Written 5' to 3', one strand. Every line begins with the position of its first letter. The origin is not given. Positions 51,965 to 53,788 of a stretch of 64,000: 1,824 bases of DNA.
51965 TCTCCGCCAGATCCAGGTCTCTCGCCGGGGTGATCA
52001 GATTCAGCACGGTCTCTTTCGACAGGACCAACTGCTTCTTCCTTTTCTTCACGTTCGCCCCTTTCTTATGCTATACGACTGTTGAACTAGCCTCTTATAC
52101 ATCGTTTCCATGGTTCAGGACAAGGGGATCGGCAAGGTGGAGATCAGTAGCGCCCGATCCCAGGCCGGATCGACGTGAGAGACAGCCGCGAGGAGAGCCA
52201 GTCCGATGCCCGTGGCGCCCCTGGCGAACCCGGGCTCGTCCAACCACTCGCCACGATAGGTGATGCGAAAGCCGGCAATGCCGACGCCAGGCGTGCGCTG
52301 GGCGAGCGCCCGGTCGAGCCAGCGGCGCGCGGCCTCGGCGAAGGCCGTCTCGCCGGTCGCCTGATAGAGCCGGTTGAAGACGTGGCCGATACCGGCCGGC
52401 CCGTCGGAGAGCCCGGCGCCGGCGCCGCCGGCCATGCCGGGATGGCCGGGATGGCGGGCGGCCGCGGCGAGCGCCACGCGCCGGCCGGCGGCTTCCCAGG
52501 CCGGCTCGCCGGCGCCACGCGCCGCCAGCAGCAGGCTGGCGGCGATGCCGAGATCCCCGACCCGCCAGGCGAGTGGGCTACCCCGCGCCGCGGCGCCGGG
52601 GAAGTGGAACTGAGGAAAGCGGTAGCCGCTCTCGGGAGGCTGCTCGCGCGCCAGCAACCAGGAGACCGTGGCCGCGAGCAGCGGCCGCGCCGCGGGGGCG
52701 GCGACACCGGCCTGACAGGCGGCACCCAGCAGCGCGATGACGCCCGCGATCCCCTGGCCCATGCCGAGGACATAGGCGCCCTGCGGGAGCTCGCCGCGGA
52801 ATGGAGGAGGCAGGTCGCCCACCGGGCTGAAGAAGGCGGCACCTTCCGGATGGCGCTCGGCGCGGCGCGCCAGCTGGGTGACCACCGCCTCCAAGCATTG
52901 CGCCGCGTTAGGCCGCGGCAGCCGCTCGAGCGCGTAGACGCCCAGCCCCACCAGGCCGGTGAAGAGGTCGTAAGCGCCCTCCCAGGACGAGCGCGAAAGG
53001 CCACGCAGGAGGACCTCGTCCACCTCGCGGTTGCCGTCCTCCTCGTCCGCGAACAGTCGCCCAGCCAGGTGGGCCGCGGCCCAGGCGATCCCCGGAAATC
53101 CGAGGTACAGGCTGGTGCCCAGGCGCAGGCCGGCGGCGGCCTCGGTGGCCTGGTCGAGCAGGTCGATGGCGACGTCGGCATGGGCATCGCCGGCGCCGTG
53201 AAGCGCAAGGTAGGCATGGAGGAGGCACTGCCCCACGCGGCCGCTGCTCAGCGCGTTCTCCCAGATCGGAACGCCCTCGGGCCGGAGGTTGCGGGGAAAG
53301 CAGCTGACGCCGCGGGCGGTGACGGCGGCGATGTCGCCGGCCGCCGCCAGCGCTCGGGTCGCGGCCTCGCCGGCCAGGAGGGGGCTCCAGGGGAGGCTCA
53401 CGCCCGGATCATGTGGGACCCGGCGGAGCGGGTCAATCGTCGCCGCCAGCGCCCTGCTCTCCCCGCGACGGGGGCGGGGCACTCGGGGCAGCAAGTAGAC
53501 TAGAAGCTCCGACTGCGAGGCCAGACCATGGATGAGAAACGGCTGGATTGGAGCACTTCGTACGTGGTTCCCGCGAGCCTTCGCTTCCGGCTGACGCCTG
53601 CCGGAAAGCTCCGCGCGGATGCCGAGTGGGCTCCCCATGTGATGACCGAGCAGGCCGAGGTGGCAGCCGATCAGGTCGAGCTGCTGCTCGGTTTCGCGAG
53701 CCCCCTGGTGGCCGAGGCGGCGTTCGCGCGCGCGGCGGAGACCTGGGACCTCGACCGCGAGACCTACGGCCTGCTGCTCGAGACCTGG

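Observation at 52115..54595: Divergent pair: a LanC-like protein that has lost both zinc-ligand motifs, and an Asp/Asn beta-hydroxylase with a 150-aa N-terminal extension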

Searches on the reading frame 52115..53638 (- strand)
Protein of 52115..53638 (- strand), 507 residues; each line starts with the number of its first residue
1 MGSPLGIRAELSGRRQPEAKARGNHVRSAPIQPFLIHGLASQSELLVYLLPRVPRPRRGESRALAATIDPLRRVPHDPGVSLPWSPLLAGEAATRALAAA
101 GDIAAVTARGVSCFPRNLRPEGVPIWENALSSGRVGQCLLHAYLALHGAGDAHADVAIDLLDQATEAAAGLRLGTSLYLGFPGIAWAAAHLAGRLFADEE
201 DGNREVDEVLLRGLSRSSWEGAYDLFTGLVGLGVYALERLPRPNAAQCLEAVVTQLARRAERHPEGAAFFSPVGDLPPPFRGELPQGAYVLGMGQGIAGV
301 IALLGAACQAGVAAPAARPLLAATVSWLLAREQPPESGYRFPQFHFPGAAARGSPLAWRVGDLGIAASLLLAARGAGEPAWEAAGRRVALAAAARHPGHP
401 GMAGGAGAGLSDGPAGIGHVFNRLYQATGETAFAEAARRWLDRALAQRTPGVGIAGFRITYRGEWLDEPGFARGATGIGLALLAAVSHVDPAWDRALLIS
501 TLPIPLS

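Call 3: search_protein_families(library=pfam, proteins=[window:52115-53638:-], max_evalue=0.1)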
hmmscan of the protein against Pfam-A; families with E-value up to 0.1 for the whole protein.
window:52115-53638:- (507 aa): 2 families
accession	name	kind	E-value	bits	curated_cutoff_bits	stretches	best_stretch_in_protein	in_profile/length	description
PF05147.19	LANC_like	-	4.5e-21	75.3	23.2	1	125-498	2-350/350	Lanthionine synthetase C-like protein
PF22911.1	PRAS_NT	-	0.097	13.5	27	0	383-442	18-58/68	Proline-rich AKT1 substrate 1, N-terminal domain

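Call 11: search_protein_families(library=ncbifam, proteins=[window:52115-53482:-], max_evalue=1)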
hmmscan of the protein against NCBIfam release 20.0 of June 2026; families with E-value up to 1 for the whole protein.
window:52115-53482:- (455 aa): 3 families
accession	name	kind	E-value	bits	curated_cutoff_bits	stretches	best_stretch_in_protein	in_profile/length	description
NF038151.1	lanthi_synth_III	equivalog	1e-13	50.6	575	2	308-438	607-738/833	class III lanthionine synthetase LanKC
NF038150.1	lanthi_synth_IV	equivalog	1.9e-10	39.8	650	2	100-347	530-766/851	class IV lanthionine synthetase LanL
TIGR03897.1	lanti_2_LanM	subfamily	2e-06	25.9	304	1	76-433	593-929/932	type 2 lanthipeptide synthetase LanM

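Call 12: find_homologous_proteins(query=window:52115-53482:-, max_evalue=0.00001)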
Query window:52115-53482:- (455 aa): 590 proteins with E <= 0.00001 among 8000 candidates; the best 120 are listed.
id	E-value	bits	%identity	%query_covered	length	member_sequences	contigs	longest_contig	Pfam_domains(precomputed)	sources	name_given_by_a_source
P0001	2.4e-251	853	93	94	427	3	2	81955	PF05147.20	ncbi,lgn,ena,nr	ncbi:MAG TPA: lanthionine synthetase C family protein [Thermoanaerobaculia bacterium]|nr:lanthionine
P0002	1.8e-199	682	76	93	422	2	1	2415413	PF05147.20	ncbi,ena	-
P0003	4.0e-189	648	73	93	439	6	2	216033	PF05147.20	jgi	jgi:hypothetical protein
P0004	1.4e-187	642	73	93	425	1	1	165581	PF05147.20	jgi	jgi:hypothetical protein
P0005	3.3e-182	625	68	95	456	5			PF05147.20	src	-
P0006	1.9e-179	616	69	93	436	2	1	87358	PF05147.20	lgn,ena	-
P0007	3.1e-175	602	66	94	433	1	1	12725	PF05147.20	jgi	jgi:hypothetical protein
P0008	1.7e-170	586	69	89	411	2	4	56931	PF05147.20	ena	-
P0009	2.4e-165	569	65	93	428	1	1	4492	PF05147.20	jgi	jgi:lantibiotic modifying enzyme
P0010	2.6e-163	562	65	92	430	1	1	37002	PF05147.20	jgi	jgi:lantibiotic biosynthesis protein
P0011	1.1e-161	557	64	94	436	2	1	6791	PF05147.20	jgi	jgi:lantibiotic biosynthesis protein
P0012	1.7e-161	556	65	92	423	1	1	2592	PF05147.20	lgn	-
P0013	3.4e-161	555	66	94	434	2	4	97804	PF05147.20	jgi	jgi:hypothetical protein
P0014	2.2e-160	553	65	93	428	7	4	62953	PF05147.20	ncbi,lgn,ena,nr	ncbi:MAG TPA: lanthionine synthetase LanC family protein [Thermoanaerobaculia bacterium]|nr:lanthion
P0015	9.6e-160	551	64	93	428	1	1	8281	PF05147.20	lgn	-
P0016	1.9e-158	546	66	93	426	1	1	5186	PF05147.20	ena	-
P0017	6.7e-158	545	63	92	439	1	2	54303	PF05147.20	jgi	jgi:hypothetical protein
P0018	1.1e-153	531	62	93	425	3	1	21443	PF05147.20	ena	-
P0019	9.5e-153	528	62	91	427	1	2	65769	PF05147.20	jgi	jgi:lantibiotic modifying enzyme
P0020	2.3e-149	516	61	94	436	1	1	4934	PF05147.20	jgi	jgi:lantibiotic biosynthesis protein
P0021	1.4e-141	491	58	94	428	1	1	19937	PF05147.20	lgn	-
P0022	8.8e-139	482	57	93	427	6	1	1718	PF05147.20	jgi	jgi:lantibiotic modifying enzyme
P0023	1.3e-138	481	59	93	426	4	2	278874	PF05147.20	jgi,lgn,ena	-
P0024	1.9e-138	480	59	93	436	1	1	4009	PF05147.20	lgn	-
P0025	1.0e-137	478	58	93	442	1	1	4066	PF05147.20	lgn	-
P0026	1.1e-137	478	57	93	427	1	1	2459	PF05147.20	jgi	jgi:lantibiotic modifying enzyme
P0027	1.8e-137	477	58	92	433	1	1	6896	PF05147.20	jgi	jgi:hypothetical protein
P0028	9.0e-135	468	57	93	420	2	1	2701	PF05147.20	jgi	jgi:lantibiotic modifying enzyme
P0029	4.9e-131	456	55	93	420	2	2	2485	PF05147.20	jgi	jgi:lantibiotic modifying enzyme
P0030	2.0e-129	451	54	91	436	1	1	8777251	PF05147.20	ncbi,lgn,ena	-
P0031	6.4e-129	449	66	73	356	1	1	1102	PF05147.20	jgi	jgi:hypothetical protein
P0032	7.0e-129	449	54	93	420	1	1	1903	PF05147.20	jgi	jgi:lantibiotic modifying enzyme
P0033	1.2e-128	448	56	92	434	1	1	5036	PF05147.20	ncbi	-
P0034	1.7e-128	448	56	92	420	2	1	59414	PF05147.20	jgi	jgi:lantibiotic biosynthesis protein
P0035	2.0e-128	447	54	93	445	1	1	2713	PF05147.20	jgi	jgi:hypothetical protein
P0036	1.4e-127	445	53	92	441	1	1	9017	PF05147.20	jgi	-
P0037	4.1e-127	443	57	88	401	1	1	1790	PF05147.20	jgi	jgi:lantibiotic modifying enzyme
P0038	9.1e-127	442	54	92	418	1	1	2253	PF05147.20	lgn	-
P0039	2.3e-126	441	53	93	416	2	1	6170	PF05147.20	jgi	jgi:lantibiotic modifying enzyme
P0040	9.4e-126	439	54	93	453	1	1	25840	PF05147.20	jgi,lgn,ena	-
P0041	2.5e-124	434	54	93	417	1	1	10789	PF05147.20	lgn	-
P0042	4.3e-124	433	57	84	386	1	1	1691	PF05147.20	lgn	-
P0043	1.2e-123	432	56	92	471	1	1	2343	PF05147.20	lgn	-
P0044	1.8e-123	431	53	92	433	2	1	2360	PF05147.20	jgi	jgi:lantibiotic modifying enzyme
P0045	2.6e-123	431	55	92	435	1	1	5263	PF05147.20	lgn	-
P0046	3.3e-123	430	53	92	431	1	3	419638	PF05147.20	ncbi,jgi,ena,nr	ncbi:MAG TPA: lanthionine synthetase C family protein [Thermoanaerobaculia bacterium]|jgi:lantibioti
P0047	6.6e-123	429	54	92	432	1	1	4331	PF05147.20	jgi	jgi:lantibiotic biosynthesis protein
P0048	8.1e-123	429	54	93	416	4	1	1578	PF05147.20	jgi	jgi:class I lanthipeptide synthase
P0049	7.6e-121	422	52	94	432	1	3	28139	PF05147.20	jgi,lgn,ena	-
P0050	9.6e-121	422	55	92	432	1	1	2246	PF05147.20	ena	-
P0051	4.0e-120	420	51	92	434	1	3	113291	PF05147.20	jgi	jgi:lantibiotic biosynthesis protein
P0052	1.8e-119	418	52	93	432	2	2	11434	PF05147.20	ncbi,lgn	-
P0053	1.9e-119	418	54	93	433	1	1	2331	PF05147.20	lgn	-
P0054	2.5e-119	417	52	93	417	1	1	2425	PF05147.20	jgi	jgi:hypothetical protein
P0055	2.5e-119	417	53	93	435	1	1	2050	PF05147.20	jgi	jgi:hypothetical protein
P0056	2.1e-118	414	53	93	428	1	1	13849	PF05147.20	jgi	jgi:class I lanthipeptide synthase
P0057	2.4e-118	414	52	93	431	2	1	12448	PF05147.20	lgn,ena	-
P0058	2.7e-118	414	53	92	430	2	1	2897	PF05147.20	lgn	-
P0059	2.8e-118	414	52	93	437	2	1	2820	PF05147.20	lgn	-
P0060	1.4e-117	412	51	92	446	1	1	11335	PF05147.20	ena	-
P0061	2.3e-117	411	51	93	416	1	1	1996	PF05147.20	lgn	-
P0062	1.3e-116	408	51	93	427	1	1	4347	PF05147.20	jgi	jgi:hypothetical protein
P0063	2.4e-116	408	52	93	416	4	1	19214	PF05147.20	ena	-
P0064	2.5e-116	408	51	93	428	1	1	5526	PF05147.20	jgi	jgi:lantibiotic biosynthesis protein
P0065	5.0e-116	407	65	47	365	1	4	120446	PF05147.20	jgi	jgi:hypothetical protein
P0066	8.2e-116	406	53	92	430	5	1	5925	PF05147.20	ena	-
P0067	6.5e-115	403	51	92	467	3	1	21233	PF05147.20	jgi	jgi:hypothetical protein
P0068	1.6e-113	398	49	93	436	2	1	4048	PF05147.20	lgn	-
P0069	1.7e-113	398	50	93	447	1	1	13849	PF05147.20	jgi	jgi:class I lanthipeptide synthase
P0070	1.9e-113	398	51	93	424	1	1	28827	PF05147.20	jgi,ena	-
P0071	2.2e-113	398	52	93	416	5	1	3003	PF05147.20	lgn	-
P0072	5.0e-113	397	52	93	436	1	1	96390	PF05147.20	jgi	jgi:lantibiotic modifying enzyme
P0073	5.7e-113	396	52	92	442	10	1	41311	PF05147.20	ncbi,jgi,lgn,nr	ncbi:MAG TPA: lanthionine synthetase C family protein [Thermoanaerobaculia bacterium]|nr:lanthionine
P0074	9.1e-113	396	53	92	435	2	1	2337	PF05147.20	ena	-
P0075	1.1e-112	396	50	93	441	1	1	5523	PF05147.20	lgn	-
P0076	2.5e-112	394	51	93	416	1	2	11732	PF05147.20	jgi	jgi:class I lanthipeptide synthase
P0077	2.6e-112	394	51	93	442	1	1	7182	PF05147.20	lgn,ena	-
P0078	2.7e-112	394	51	92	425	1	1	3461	PF05147.20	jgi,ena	jgi:lantibiotic modifying enzyme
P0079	4.3e-112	394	51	92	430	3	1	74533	PF05147.20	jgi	jgi:lantibiotic biosynthesis protein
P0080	6.2e-112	393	50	93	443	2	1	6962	PF05147.20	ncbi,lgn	-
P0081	7.0e-112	393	52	92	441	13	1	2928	PF05147.20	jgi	jgi:hypothetical protein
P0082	7.5e-112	393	49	93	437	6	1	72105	PF05147.20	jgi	jgi:lantibiotic modifying enzyme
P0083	7.7e-112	393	49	93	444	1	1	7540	PF05147.20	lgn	-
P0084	8.0e-112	393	55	82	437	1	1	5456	PF05147.20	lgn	-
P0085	1.9e-111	391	52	92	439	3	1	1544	PF05147.20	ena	-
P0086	1.4e-110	389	51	93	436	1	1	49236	PF05147.20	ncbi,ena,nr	ncbi:MAG TPA: lanthionine synthetase C family protein [Thermoanaerobaculia bacterium]|nr:lanthionine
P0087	1.6e-110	388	50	93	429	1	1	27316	PF05147.20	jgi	jgi:lantibiotic modifying enzyme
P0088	1.8e-110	388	50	92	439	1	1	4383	PF05147.20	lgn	-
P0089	2.6e-110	388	51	93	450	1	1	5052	PF05147.20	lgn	-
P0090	2.7e-110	388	50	93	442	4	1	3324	PF05147.20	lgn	-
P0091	3.7e-110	387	50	93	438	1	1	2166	PF05147.20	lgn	-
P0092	3.7e-110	387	50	93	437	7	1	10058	PF05147.20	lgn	-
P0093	4.2e-110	387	51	94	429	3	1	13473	PF05147.20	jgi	-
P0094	4.9e-110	387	52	84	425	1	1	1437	PF05147.20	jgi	jgi:lantibiotic modifying enzyme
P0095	2.0e-109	385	50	93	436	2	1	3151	PF05147.20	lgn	-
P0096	2.8e-109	384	51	92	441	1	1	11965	PF05147.20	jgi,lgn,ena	-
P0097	8.0e-108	379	49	90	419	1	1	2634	PF05147.20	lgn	-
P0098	8.1e-108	379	49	93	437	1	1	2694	PF05147.20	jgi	jgi:lantibiotic modifying enzyme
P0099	4.6e-107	377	50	94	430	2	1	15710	PF05147.20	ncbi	-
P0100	1.8e-106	375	49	93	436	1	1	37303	PF05147.20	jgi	-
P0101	2.7e-106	374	52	92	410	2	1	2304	PF05147.20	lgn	-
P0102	3.5e-105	371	51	92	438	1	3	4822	PF05147.20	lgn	-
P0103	9.0e-105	369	47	93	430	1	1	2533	PF05147.20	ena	-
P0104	1.7e-104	369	51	92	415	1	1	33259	PF05147.20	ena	-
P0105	1.9e-104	368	48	92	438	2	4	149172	PF05147.20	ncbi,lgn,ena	-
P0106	5.3e-104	367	51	92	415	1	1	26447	PF05147.20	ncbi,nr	ncbi:MAG TPA: lanthionine synthetase C family protein [Thermoanaerobaculia bacterium]|nr:lanthionine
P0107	5.8e-104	367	51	89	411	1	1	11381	PF05147.20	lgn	-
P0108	2.6e-103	365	51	92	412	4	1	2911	PF05147.20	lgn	-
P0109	6.8e-103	363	52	92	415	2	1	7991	PF05147.20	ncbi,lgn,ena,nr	ncbi:MAG TPA: lanthionine synthetase C family protein [Thermoanaerobaculia bacterium]|nr:lanthionine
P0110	1.8e-102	362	48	93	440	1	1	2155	PF05147.20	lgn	-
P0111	4.7e-102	360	50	92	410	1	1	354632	PF05147.20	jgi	jgi:hypothetical protein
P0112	1.9e-101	358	49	93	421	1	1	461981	PF05147.20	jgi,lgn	jgi:hypothetical protein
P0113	2.3e-101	358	51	92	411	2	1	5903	PF05147.20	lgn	-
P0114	3.3e-101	358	48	92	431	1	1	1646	PF05147.20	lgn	-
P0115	4.5e-101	357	51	92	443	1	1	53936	PF05147.20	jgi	jgi:hypothetical protein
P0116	1.8e-100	355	49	93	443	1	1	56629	PF05147.20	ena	-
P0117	2.6e-100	355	50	94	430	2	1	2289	PF05147.20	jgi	jgi:hypothetical protein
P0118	4.3e-100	354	50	92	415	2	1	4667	PF05147.20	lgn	-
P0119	1.5e-99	352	50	92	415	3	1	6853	PF05147.20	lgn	-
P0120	1.7e-99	352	50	93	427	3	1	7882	PF05147.20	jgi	jgi:lantibiotic modifying enzyme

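Call 14: find_encoding_contigs(protein=P0002, flank=8000, max_places=2)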
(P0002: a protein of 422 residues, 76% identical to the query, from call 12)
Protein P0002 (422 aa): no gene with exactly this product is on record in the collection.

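Call 15: find_encoding_contigs(protein=P0030, flank=8000, max_places=2)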
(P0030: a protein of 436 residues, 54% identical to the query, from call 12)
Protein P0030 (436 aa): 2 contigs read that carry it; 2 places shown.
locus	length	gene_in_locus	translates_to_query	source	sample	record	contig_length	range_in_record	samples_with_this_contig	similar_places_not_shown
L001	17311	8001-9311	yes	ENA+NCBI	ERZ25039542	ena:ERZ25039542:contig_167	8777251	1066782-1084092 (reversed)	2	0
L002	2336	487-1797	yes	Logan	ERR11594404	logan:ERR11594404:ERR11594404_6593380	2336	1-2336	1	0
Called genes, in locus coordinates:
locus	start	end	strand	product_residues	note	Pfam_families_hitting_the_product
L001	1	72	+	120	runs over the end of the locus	-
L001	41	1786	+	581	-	PF12770:CHAT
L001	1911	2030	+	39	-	-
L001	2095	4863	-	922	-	PF13428:TPR_14 (faint), PF14559:TPR_19 (faint), PF13424:TPR_12, PF17874:TPR_MalT (weak), PF13424:TPR_12, PF13432:TPR_16 (weak), PF13424:TPR_12, PF12770:CHAT, +7 more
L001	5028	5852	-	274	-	PF13490:zf-HC2 (weak)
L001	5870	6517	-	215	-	PF04542:Sigma70_r2, PF04545:Sigma70_r4, PF08281:Sigma70_r4_2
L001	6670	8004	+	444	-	PF01979:Amidohydro_1, PF07969:Amidohydro_3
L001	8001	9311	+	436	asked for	PF05147:LANC_like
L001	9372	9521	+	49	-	-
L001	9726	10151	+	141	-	PF03795:YCII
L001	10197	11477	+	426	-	PF04542:Sigma70_r2, PF08281:Sigma70_r4_2, PF20239:DUF6596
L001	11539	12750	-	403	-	-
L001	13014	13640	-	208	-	PF00210:Ferritin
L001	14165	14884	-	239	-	-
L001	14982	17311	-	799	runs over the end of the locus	PF03176:MMPL, PF02460:Patched, PF12349:Sterol-sensing (weak), PF03176:MMPL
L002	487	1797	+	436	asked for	PF05147:LANC_like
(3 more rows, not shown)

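Call 17: find_encoding_contigs(protein=P0001, flank=8000, max_places=2)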
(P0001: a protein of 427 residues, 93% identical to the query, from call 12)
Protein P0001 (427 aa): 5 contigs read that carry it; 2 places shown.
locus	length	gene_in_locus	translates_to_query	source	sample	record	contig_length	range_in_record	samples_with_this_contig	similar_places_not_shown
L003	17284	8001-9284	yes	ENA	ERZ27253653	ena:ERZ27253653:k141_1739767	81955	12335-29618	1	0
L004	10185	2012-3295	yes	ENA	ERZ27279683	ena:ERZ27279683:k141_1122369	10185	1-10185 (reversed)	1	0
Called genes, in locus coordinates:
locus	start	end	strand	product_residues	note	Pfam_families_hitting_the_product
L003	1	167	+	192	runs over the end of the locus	-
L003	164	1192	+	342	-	PF00656:Peptidase_C14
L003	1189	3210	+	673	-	PF00656:Peptidase_C14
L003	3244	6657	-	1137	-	PF02012:BNR (faint), PF15902:Sortilin-Vps10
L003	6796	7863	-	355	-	PF05118:Asp_Arg_Hydrox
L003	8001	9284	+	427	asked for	PF05147:LANC_like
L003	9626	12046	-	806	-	PF12704:MacB_PCD, PF02687:FtsX, PF12704:MacB_PCD, PF02687:FtsX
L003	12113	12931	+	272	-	PF00483:NTP_transferase, PF12804:NTP_transf_3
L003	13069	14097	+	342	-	-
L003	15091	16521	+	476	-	PF08357:SEFIR, PF13676:TIR_2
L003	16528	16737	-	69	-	PF01934:HepT-like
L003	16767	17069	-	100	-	PF01909:NTP_transf_2, PF18765:Polbeta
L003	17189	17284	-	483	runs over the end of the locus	PF13520:AA_permease_2, PF00324:AA_permease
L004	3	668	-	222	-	?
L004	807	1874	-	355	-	PF05118:Asp_Arg_Hydrox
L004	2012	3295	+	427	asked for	PF05147:LANC_like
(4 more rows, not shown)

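Call 18: find_encoding_contigs(protein=P0003, flank=8000, max_places=2)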
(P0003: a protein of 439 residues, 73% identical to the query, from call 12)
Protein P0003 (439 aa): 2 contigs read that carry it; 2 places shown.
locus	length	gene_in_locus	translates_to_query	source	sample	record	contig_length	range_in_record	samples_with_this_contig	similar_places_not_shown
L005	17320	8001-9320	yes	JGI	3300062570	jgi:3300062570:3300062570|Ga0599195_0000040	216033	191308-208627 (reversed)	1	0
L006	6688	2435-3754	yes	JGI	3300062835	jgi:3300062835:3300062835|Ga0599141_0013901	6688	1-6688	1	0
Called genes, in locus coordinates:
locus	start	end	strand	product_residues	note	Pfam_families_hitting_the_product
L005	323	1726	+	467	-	PF01546:Peptidase_M20, PF07687:M20_dimer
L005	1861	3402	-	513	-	PF04185:Phosphoesterase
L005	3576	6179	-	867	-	PF09586:YfhO (faint)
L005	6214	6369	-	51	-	-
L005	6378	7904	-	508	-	PF13541:ChlI, PF00493:MCM (faint), PF01078:Mg_chelatase, PF07728:AAA_5 (faint), PF13335:Mg_chelatase_C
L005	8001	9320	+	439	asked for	PF05147:LANC_like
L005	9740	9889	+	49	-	-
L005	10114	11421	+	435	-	PF13439:Glyco_transf_4 (weak), PF13579:Glyco_trans_4_4, PF13524:Glyco_trans_1_2, PF13692:Glyco_trans_1_4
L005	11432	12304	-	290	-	PF01061:ABC2_membrane, PF12698:ABC2_membrane_3 (weak)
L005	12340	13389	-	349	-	PF00535:Glycos_transf_2, PF13641:Glyco_tranf_2_3, PF13632:Glyco_trans_2_3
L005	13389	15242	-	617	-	PF00535:Glycos_transf_2, PF13641:Glyco_tranf_2_3, PF13632:Glyco_trans_2_3 (weak), PF00534:Glycos_transf_1, PF13692:Glyco_trans_1_4, PF13524:Glyco_trans_1_2, PF20706:GT4-conflict (weak)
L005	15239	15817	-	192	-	-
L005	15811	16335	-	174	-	-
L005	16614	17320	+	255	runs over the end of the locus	PF00535:Glycos_transf_2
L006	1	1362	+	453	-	?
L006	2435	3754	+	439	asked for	PF05147:LANC_like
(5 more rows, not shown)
